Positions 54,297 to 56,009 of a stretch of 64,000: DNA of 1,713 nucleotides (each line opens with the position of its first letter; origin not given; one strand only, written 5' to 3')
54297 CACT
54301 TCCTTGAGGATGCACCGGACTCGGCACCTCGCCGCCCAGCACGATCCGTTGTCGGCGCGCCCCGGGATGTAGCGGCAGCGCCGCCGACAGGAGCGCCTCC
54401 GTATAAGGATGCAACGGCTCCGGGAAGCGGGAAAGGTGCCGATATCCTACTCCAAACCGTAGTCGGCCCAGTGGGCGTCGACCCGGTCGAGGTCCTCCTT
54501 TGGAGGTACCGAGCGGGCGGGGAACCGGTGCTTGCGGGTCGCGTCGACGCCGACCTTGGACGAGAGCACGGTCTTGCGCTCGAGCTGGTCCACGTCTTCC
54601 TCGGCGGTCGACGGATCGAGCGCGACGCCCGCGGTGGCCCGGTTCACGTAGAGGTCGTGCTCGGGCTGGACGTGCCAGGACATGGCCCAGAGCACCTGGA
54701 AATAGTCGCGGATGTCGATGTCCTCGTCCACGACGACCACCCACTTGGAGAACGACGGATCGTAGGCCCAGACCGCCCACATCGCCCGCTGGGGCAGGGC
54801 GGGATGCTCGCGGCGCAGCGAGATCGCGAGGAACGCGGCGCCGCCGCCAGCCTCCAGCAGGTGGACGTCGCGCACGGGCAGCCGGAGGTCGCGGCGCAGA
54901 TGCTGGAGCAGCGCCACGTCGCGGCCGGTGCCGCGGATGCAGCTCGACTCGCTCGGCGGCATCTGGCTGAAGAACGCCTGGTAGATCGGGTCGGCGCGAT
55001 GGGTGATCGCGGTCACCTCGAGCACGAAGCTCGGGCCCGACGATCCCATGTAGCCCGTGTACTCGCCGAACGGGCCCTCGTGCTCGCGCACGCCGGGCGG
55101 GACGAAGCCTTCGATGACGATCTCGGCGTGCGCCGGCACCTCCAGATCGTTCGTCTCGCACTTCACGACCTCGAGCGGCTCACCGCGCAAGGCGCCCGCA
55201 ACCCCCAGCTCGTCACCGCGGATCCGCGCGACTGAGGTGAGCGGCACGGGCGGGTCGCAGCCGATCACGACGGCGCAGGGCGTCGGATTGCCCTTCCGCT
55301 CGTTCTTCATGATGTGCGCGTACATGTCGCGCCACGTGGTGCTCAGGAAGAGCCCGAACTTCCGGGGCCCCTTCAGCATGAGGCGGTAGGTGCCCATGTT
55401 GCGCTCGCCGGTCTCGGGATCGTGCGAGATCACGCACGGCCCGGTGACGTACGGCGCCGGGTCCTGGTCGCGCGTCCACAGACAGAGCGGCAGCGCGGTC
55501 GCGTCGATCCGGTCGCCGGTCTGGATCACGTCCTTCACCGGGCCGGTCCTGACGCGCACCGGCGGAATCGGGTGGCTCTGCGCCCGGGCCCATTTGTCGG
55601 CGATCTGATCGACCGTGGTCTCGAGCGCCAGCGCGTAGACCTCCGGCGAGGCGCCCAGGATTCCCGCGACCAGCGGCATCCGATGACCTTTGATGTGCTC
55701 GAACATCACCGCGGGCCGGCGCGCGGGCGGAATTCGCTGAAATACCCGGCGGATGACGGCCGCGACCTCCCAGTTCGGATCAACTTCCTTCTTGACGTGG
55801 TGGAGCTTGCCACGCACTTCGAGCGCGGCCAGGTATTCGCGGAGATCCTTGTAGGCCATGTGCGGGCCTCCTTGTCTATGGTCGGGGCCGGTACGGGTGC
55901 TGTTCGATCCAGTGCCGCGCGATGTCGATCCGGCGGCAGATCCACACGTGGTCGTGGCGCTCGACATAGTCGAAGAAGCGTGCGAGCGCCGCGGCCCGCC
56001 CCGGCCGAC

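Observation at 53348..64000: Non-canonical ureide/purine-like catabolic cluster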

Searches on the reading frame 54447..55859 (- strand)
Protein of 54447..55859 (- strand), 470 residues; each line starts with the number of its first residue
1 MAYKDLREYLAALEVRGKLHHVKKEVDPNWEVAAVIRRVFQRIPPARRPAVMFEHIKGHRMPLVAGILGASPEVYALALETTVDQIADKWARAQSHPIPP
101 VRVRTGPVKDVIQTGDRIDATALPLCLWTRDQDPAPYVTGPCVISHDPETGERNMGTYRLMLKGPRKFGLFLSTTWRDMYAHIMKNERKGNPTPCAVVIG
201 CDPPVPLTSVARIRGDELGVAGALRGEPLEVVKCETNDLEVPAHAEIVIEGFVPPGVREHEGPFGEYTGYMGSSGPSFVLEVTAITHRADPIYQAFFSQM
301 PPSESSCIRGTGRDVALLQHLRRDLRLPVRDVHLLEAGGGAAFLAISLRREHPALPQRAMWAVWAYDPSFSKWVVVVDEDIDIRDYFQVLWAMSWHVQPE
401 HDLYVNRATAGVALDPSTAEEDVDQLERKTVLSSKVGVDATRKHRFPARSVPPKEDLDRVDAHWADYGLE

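Call 8: search_protein_families(library=pfam, proteins=[window:54447-55859:-], max_evalue=0.001)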
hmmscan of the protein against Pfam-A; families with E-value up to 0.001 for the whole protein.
window:54447-55859:- (470 aa): 3 families
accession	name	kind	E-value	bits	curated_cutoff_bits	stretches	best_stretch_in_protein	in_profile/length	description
PF01977.22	UbiD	-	3.4e-59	199.9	23.3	1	103-297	5-202/206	3-octaprenyl-4-hydroxybenzoate carboxy-lyase Rift-related domain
PF20696.2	UbiD_C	-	1.2e-24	87.1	24.2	1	310-440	5-127/127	3-octaprenyl-4-hydroxybenzoate carboxy-lyase C-terminal domain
PF20695.2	UbiD_N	-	1.1e-17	64.3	24.3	1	10-93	1-77/78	3-octaprenyl-4-hydroxybenzoate carboxy-lyase N-terminal domain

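Call 9: search_protein_families(library=ncbifam, proteins=[window:54447-55859:-], max_evalue=0.001)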
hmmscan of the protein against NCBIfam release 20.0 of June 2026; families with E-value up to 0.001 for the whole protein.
window:54447-55859:- (470 aa): 7 families
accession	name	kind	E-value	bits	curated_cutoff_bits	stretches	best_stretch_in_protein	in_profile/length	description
TIGR00148.1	TIGR00148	subfamily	1.5e-85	287.5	244.85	1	6-443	1-438/438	UbiD family decarboxylase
NF041204.1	VdcC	exception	9.9e-81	271.5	650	1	3-444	1-445/467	non-oxidative hydroxyarylic acid decarboxylases subunit C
TIGR03701.1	mena_SCO4490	equivalog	2.6e-71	240.6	495.9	2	96-417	105-424/433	menaquinone biosynthesis decarboxylase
NF008175.0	PRK10922.1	equivalog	2.9e-58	197.6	788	2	94-444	116-459/497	4-hydroxy-3-polyprenylbenzoate decarboxylase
TIGR02723.1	phenyl_P_alpha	equivalog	3.3e-44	151.3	564.6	1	2-469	6-481/485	phenylphosphate carboxylase subunit alpha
TIGR02724.1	phenyl_P_beta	equivalog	3.4e-44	151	468.95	1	5-469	2-471/472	phenylphosphate carboxylase subunit beta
NF041219.1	BagN_FevL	exception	5.9e-41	140.5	1000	1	2-329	16-355/502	bagremycin/ferroverdin biosynthesis UbiD family decarboxylase BagN/FevL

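Call 15: find_homologous_proteins(query=window:54447-55859:-, max_evalue=1e-30)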
Query window:54447-55859:- (470 aa): 6285 proteins with E <= 1e-30 among 8000 candidates; the best 120 are listed.
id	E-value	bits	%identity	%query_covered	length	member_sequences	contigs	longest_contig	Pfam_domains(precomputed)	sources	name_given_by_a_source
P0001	0.0e+0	1060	97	100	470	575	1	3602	PF20696.3,PF01977.23,PF20695.3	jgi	-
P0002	3.1e-285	965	88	100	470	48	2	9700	PF20696.3,PF01977.23,PF20695.3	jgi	jgi:4-hydroxy-3-polyprenylbenzoate decarboxylase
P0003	1.5e-283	959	87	100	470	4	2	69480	PF20696.3,PF01977.23,PF20695.3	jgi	jgi:UbiD family decarboxylase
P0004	2.7e-282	955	86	100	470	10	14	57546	PF20696.3,PF01977.23,PF20695.3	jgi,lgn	jgi:UbiD family decarboxylase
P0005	2.0e-281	952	86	100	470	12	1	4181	PF20696.3,PF01977.23,PF20695.3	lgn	-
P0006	1.9e-279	946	86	100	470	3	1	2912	PF20696.3,PF01977.23,PF20695.3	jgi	-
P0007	8.4e-278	940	85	100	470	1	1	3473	PF20696.3,PF01977.23,PF20695.3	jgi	-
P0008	7.6e-277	937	83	100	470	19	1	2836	PF20696.3,PF01977.23,PF20695.3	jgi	jgi:UbiD family decarboxylase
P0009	1.3e-274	930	83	100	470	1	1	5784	PF20696.3,PF01977.23,PF20695.3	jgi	jgi:UbiD family decarboxylase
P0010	1.9e-274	929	84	100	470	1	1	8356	PF20696.3,PF01977.23,PF20695.3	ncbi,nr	ncbi:MAG: hypothetical protein C5B48_05990 [Candidatus Rokuibacteriota bacterium]|nr:MAG: hypothetic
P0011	2.0e-273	926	82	100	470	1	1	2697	PF20696.3,PF01977.23,PF20695.3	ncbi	-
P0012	3.2e-273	925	83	100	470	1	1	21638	PF20696.3,PF01977.23,PF20695.3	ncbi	-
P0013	9.2e-273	923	83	100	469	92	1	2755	PF20696.3,PF01977.23,PF20695.3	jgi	-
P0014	2.7e-272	922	82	100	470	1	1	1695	PF20696.3,PF01977.23,PF20695.3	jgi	jgi:UbiD family decarboxylase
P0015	3.1e-272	922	82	100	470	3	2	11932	PF20696.3,PF01977.23,PF20695.3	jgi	jgi:UbiD family decarboxylase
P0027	1.2e-258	877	81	100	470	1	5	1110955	PF20696.3,PF01977.23,PF20695.3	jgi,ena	-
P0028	1.7e-258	876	77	100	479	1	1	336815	PF20696.3,PF01977.23,PF20695.3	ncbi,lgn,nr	ncbi:MAG: UbiD family decarboxylase [Acidobacteria bacterium]|nr:UbiD family decarboxylase [Acidobac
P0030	3.4e-241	819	73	100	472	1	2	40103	PF20696.3,PF01977.23,PF20695.3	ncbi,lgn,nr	ncbi:MAG: UbiD family decarboxylase [Acidobacteria bacterium]|nr:UbiD family decarboxylase [Acidobac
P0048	1.2e-182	626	59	100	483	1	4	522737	PF20696.3,PF01977.23,PF20695.3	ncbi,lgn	-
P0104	3.4e-166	572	56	100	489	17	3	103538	PF20696.3,PF01977.23,PF20695.3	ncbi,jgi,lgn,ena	-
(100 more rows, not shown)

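Call 16: find_encoding_contigs(protein=P0028, flank=10000, max_places=2)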
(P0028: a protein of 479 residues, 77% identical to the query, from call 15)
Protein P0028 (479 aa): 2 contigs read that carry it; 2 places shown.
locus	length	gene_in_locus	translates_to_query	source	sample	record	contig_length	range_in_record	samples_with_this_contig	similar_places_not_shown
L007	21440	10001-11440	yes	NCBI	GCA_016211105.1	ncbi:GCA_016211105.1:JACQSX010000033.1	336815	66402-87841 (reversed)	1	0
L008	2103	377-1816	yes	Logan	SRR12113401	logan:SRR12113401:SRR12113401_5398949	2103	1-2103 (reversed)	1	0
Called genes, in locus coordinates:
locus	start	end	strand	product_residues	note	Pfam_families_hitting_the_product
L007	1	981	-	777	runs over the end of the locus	PF13620:CarboxypepD_reg, PF13715:CarbopepD_reg_2 (weak), PF22904:NOMO1-like_2nd, PF07715:Plug (faint), PF00593:TonB_dep_Rec_b-barrel, PF25183:OMP_b-brl_4 (faint)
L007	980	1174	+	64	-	-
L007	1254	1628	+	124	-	PF05635:23S_rRNA_IVP, PF22296:bAvd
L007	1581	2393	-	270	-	PF01325:Fe_dep_repress, PF02742:Fe_dep_repr_C, PF04023:FeoA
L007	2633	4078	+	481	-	-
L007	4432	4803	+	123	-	PF13473:Cupredoxin_1, PF00116:COX2 (weak)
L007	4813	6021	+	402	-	PF06537:DHOR, PF21419:RoxA-like_Cyt-c (weak)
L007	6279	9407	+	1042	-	PF13620:CarboxypepD_reg, PF13715:CarbopepD_reg_2, PF17210:SdrD_B (faint), PF25183:OMP_b-brl_4, PF00593:TonB_dep_Rec_b-barrel (weak)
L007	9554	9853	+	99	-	PF08803:ydhR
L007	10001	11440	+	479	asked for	PF20695:UbiD_N, PF01977:UbiD, PF20696:UbiD_C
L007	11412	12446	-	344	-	PF00092:VWA, PF06707:DUF1194 (faint), PF13519:VWA_2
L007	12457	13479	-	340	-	-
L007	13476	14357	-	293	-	PF01882:DUF58, PF13519:VWA_2 (weak)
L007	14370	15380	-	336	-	PF00493:MCM (weak), PF00004:AAA (faint), PF07726:AAA_3, PF07728:AAA_5, PF17863:AAA_lid_2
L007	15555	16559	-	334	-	PF00092:VWA, PF13519:VWA_2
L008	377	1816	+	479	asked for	PF20695:UbiD_N, PF01977:UbiD, PF20696:UbiD_C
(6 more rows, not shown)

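Call 17: find_encoding_contigs(protein=P0048, flank=10000, max_places=2)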
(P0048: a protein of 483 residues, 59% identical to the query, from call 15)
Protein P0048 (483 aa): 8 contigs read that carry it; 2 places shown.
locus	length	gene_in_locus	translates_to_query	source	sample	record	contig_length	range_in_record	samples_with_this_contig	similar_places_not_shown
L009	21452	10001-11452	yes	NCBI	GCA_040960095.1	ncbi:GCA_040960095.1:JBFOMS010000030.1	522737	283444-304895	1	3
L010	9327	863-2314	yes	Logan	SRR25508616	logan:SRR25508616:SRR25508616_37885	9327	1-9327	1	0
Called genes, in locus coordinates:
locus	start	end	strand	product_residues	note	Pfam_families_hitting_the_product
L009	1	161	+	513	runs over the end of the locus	PF20695:UbiD_N (weak), PF01977:UbiD, PF20696:UbiD_C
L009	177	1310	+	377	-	PF09084:NMT1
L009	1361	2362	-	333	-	PF04909:Amidohydro_2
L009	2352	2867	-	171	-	PF07883:Cupin_2 (weak)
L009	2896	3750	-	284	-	PF00941:FAD_binding_5, PF03450:CO_deh_flav_C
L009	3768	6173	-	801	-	PF01315:Ald_Xan_dh_C, PF02738:MoCoBD_1, PF20256:MoCoBD_2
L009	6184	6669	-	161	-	PF00111:Fer2 (weak), PF01799:Fer2_2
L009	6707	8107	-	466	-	PF22039:HUTI_composite_bact (faint), PF01979:Amidohydro_1, PF07969:Amidohydro_3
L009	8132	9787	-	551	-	PF20695:UbiD_N (weak), PF01977:UbiD, PF20696:UbiD_C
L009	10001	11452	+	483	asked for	PF20695:UbiD_N, PF01977:UbiD, PF20696:UbiD_C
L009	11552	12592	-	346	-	PF08240:ADH_N, PF00107:ADH_zinc_N, PF13602:ADH_zinc_N_2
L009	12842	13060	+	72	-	-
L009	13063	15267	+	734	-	PF22422:MGH1-like_GH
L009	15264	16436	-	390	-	PF00266:Aminotran_5, PF00155:Aminotran_1_2 (faint)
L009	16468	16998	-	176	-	-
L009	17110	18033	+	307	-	PF04909:Amidohydro_2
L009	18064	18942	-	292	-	PF00892:EamA, PF03151:TPT (faint), PF00892:EamA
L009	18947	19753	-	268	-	PF00528:BPD_transp_1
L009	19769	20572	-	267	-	PF00005:ABC_tran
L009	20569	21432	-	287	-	PF00528:BPD_transp_1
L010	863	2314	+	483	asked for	PF20695:UbiD_N, PF01977:UbiD, PF20696:UbiD_C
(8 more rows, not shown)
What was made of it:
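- A 59% homologue (L009) lies among XDH-family, Amidohydro_2 and other UbiD genes (call 17).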

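Call 18: find_encoding_contigs(protein=P0104, flank=10000, max_places=2)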
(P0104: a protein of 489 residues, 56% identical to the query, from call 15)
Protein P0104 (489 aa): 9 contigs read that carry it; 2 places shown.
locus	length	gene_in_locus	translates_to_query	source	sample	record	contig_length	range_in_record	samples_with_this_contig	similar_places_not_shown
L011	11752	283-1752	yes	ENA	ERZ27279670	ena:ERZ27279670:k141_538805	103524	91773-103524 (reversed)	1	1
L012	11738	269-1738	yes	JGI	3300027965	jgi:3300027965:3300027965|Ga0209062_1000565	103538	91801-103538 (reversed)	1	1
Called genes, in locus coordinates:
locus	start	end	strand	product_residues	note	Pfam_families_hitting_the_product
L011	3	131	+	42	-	?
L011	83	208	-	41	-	-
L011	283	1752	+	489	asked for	PF20695:UbiD_N, PF01977:UbiD, PF20696:UbiD_C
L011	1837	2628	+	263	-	PF01738:DLH, PF00326:Peptidase_S9 (weak)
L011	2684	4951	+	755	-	PF12805:FUSC-like (weak), PF04632:FUSC, PF11744:ALMT (faint), PF13515:FUSC_2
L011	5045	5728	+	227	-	PF01047:MarR (faint), PF00027:cNMP_binding, PF09339:HTH_IclR (weak), PF13545:HTH_Crp_2, PF13412:HTH_24 (weak)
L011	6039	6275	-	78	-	PF02353:CMAS (weak)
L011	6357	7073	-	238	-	PF03070:TENA_THI-4, PF14518:Haem_oxygenas_2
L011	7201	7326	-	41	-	PF18930:DUF5679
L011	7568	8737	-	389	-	PF13379:NMT1_2, PF09084:NMT1, PF12974:Phosphonate-bd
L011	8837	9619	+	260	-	PF00106:adh_short, PF01370:Epimerase (weak), PF08659:KR, PF13561:adh_short_C2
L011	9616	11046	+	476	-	PF03972:MmgE_PrpD_N, PF19305:MmgE_PrpD_C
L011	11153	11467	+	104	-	PF19124:DUF5808 (weak)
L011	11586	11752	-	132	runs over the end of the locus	PF00903:Glyoxalase, PF13669:Glyoxalase_4, PF22677:Ble-like_N (weak), PF18029:Glyoxalase_6 (weak)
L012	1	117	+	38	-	?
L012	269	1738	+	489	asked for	PF20695:UbiD_N, PF01977:UbiD, PF20696:UbiD_C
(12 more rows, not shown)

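Call 19: find_encoding_contigs(protein=P0027, flank=10000, max_places=2)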
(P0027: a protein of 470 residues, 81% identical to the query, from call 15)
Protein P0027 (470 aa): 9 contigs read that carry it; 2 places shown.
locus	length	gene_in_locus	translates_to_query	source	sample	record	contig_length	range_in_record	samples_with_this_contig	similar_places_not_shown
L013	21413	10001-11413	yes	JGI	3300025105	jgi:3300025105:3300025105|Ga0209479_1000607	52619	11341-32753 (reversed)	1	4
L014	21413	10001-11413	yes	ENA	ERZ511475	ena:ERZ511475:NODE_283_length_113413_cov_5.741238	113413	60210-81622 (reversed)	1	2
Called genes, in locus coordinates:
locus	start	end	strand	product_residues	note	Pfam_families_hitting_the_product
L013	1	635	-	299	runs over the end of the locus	PF01497:Peripla_BP_2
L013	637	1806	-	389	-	PF02277:DBI_PRT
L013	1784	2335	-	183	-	PF02283:CobU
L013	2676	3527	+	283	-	PF00753:Lactamase_B, PF13483:Lactamase_B_3, PF12706:Lactamase_B_2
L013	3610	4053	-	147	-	PF01479:S4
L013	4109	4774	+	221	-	PF11249:DUF3047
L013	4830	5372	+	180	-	-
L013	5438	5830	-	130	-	PF00011:HSP20, PF17886:ArsA_HSP20 (faint)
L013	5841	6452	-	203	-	PF00300:His_Phos_1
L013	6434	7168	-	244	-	PF02654:CobS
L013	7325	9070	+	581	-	PF17297:PEPCK_N, PF00821:PEPCK_GTP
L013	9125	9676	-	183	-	-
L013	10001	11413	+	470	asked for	PF20695:UbiD_N, PF01977:UbiD, PF20696:UbiD_C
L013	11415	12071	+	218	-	PF04264:YceI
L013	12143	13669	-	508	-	PF01039:Carboxyl_trans, PF03255:ACCA (faint)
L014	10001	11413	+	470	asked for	PF20695:UbiD_N, PF01977:UbiD, PF20696:UbiD_C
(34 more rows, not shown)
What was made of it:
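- Tried and rejected: Considered because one 81% orthologue is followed by a YceI gene (call 19).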

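Call 20: find_encoding_contigs(protein=P0003, flank=10000, max_places=2)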
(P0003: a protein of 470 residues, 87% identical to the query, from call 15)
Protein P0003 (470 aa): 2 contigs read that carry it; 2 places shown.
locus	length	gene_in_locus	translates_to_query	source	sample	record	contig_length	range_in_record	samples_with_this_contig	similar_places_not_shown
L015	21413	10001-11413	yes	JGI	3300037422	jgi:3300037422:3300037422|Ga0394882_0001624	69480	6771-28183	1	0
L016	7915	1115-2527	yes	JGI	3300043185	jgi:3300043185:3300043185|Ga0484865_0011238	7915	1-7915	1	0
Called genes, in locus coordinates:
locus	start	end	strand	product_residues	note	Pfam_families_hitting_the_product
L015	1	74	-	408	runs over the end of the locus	PF00291:PALP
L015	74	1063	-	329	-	PF13524:Glyco_trans_1_2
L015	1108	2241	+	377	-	PF02746:MR_MLE_N, PF13378:MR_MLE_C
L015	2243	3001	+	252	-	PF00528:BPD_transp_1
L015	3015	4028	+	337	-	PF09084:NMT1, PF16868:NMT1_3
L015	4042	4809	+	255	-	PF00005:ABC_tran, PF13304:AAA_21 (faint)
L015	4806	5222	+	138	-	PF00383:dCMP_cyt_deam_1, PF14437:MafB19-deam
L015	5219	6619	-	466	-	PF01738:DLH, PF02129:Peptidase_S15 (weak), PF00326:Peptidase_S9 (faint)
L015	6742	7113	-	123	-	-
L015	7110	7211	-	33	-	-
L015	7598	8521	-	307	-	-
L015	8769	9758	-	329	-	PF00296:Bac_luciferase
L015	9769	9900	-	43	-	-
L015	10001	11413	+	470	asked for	PF20695:UbiD_N, PF01977:UbiD, PF20696:UbiD_C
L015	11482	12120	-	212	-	PF13489:Methyltransf_23, PF07021:MetW, PF08241:Methyltransf_11, PF08242:Methyltransf_12, PF13649:Methyltransf_25, PF13847:Methyltransf_31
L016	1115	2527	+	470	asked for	PF20695:UbiD_N, PF01977:UbiD, PF20696:UbiD_C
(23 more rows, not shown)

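Call 21: find_encoding_contigs(protein=P0030, flank=10000, max_places=2)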
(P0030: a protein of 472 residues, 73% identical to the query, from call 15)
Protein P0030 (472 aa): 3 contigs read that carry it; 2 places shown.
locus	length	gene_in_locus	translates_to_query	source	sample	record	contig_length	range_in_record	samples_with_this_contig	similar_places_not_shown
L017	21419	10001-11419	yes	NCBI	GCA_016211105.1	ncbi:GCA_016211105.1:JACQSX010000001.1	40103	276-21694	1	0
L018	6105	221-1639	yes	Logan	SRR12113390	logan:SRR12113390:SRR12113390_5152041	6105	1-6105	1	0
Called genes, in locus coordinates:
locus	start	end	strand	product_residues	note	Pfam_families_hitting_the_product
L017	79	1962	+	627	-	PF01979:Amidohydro_1 (faint), PF07969:Amidohydro_3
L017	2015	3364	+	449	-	-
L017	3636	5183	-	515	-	PF00501:AMP-binding, PF13193:AMP-binding_C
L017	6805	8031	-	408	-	PF02754:CCG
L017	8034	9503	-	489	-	PF01565:FAD_binding_4, PF02913:FAD-oxidase_C (weak)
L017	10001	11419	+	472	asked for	PF20695:UbiD_N, PF01977:UbiD, PF20696:UbiD_C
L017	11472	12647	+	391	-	PF00108:Thiolase_N, PF08545:ACP_syn_III (faint), PF22691:Thiolase_C_1, PF02803:Thiolase_C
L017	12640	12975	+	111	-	PF01796:OB_ChsH2_C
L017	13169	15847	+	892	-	PF01436:NHL (faint)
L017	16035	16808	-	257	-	PF02585:PIG-L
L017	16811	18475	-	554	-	PF13667:ThiC-associated, PF01964:ThiC_Rad_SAM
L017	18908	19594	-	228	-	PF13505:OMP_b-brl, PF13568:OMP_b-brl_2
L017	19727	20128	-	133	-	PF01243:PNPOx_N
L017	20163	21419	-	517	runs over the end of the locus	PF00881:Nitroreductase (weak)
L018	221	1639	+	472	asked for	PF20695:UbiD_N, PF01977:UbiD, PF20696:UbiD_C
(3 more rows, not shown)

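Call 25: search_solved_structures(query=window:54447-55859:-, max_evalue=1e-10)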
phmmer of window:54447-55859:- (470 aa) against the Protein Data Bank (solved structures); distinct sequences matched with E-value up to 1e-10: 40.
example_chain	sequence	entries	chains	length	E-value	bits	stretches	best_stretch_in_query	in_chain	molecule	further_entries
6h6x_B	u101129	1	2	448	1.8e-77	264.5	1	5-436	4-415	3-polyprenyl-4-hydroxybenzoate decarboxylase and related decarboxylases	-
6h6v_A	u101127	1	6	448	5.8e-77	262.8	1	5-436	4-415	3-polyprenyl-4-hydroxybenzoate decarboxylase and related decarboxylases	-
2idb_A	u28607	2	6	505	3.1e-55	191.1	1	97-446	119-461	3-octaprenyl-4-hydroxybenzoate carboxy-lyase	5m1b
5m1c_A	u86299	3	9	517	3.5e-55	191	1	97-446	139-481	3-octaprenyl-4-hydroxybenzoate carboxy-lyase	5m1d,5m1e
7ae4_A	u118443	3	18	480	2e-49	172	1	2-419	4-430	Phenolic acid decarboxylase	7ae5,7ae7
7pda_A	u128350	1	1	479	9.1e-45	156.6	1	3-418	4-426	UbiD family decarboxylase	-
6da6_A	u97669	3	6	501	4.5e-40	141.1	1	3-453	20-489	UbiD-like decarboxylase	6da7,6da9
5o3m_A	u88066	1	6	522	2.7e-36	128.7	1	4-424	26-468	Protocatechuate decarboxylase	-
5ny5_A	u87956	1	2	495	3.5e-35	125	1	4-442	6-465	3,4-dihydroxybenzoate decarboxylase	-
5o3n_A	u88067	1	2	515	4.1e-35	124.8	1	4-442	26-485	3,4-dihydroxybenzoate decarboxylase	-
4ip2_A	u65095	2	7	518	9.3e-35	123.6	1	5-422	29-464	Aromatic Acid Decarboxylase | PA0254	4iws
7abn_D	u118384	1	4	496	1.1e-34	123.3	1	5-422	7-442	UbiD-like decarboxylase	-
7abo_C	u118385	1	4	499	2.1e-34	122.5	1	5-422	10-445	UbiD-like decarboxylase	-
7p9q_A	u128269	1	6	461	3.6e-33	118.4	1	3-447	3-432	AnInD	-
7ney_A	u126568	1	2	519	2.5e-32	115.6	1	6-432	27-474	Ferulic acid decarboxylase 1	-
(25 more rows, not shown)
